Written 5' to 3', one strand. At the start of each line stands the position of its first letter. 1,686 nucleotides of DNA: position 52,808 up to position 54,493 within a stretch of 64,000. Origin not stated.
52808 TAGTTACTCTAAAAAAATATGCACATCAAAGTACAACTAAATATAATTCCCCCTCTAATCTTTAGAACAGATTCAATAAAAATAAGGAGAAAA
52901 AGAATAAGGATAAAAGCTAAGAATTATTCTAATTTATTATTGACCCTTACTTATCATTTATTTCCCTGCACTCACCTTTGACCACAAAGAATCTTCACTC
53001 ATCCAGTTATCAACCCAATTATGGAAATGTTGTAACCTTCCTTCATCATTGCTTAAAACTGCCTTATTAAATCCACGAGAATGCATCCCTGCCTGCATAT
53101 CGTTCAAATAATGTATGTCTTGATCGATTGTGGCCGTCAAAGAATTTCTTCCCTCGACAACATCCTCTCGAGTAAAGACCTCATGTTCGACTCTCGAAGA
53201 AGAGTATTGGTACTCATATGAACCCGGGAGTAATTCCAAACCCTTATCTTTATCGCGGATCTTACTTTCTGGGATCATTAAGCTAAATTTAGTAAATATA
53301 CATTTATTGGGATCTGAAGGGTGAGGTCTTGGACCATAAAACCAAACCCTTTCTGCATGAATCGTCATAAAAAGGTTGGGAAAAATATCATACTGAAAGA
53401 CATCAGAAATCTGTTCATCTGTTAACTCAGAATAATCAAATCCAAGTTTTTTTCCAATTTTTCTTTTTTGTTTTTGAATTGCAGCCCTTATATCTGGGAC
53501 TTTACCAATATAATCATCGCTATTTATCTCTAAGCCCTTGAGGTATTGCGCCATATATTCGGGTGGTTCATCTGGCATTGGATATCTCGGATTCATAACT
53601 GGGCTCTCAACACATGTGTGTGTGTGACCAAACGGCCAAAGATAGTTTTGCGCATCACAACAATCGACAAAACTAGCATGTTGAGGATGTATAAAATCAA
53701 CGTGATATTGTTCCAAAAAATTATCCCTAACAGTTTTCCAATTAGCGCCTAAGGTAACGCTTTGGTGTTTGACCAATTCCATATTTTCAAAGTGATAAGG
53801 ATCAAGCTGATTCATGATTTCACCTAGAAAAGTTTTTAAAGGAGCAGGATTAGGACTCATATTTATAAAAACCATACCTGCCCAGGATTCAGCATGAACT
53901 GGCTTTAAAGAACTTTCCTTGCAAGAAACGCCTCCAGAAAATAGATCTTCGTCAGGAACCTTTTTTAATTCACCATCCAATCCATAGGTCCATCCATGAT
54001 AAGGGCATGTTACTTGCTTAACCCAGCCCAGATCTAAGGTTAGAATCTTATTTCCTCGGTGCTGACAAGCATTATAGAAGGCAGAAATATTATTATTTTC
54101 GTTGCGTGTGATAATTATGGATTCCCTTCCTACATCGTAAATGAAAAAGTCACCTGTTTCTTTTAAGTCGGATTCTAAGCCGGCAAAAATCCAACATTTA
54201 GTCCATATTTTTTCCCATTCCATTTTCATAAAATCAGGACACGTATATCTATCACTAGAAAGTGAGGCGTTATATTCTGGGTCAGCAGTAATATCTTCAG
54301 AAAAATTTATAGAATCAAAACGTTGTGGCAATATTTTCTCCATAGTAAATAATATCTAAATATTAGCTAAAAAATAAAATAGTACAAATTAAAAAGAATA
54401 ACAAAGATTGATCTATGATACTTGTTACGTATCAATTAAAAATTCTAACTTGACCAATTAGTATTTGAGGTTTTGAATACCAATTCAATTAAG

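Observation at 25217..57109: Five paralogous Rieske oxygenase alpha subunits in 32 kb, three each followed by a SnoaL_4/NTF2-like protein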

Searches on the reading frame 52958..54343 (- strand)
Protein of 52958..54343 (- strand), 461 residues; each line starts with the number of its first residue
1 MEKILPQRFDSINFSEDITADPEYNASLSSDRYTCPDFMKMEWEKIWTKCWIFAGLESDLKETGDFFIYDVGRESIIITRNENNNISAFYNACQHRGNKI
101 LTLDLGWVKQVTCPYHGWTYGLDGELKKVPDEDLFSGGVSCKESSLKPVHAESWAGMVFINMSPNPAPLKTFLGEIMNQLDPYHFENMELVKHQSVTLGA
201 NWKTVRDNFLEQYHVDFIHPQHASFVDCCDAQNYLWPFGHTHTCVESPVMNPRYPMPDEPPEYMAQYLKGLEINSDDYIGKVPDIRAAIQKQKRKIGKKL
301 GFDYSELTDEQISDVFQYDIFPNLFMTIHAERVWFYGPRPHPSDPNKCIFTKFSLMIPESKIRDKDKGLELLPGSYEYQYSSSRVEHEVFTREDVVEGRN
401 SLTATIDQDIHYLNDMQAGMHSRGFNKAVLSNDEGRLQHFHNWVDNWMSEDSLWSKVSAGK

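Call 4: search_protein_families(library=pfam, proteins=[window:52958-54343:-], max_evalue=0.01)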
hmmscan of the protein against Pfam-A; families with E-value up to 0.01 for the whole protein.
window:52958-54343:- (461 aa): 2 families
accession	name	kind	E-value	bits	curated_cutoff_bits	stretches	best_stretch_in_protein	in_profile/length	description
PF00848.25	Ring_hydroxyl_A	-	8.7e-30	104.6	24.9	1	185-450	1-208/208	Ring hydroxylating alpha subunit (catalytic domain)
PF00355.32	Rieske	-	1.4e-16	60.6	20.3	1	51-132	2-81/88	Rieske [2Fe-2S] domain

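Call 11: search_protein_families(library=ncbifam, proteins=[window:52958-54343:-], max_evalue=0.01)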
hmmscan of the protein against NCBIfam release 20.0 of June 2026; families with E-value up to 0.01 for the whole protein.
window:52958-54343:- (461 aa): 6 families
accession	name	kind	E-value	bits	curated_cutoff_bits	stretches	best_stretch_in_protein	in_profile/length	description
NF058607.1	GlBtMonoOxGbcA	equivalog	9.5e-44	149.5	670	1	23-221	28-224/420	glycine betaine monooxygenase oxygenase subunit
NF042946.1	3PPDioc_HcaE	equivalog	8.3e-36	123.9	830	1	25-230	13-222/450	3-phenylpropionate/cinnamic acid dioxygenase subunit alpha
TIGR03228.1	anthran_1_2_A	equivalog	4.6e-31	108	671.9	1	28-227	16-221/438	anthranilate 1,2-dioxygenase large subunit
TIGR03229.1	benzo_1_2_benA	equivalog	2.9e-29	102.2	780.95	1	29-224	17-220/433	benzoate 1,2-dioxygenase large subunit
NF041684.1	ant_diox_AndAc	equivalog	5.5e-25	87.8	750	1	33-225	28-228/418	anthranilate 1,2-dioxygenase large subunit AndAc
NF052579.1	BetMthstMoxSdmAMthl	equivalog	4.4e-05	22.6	600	1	55-160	22-124/351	4beta-methylsterol monooxygenase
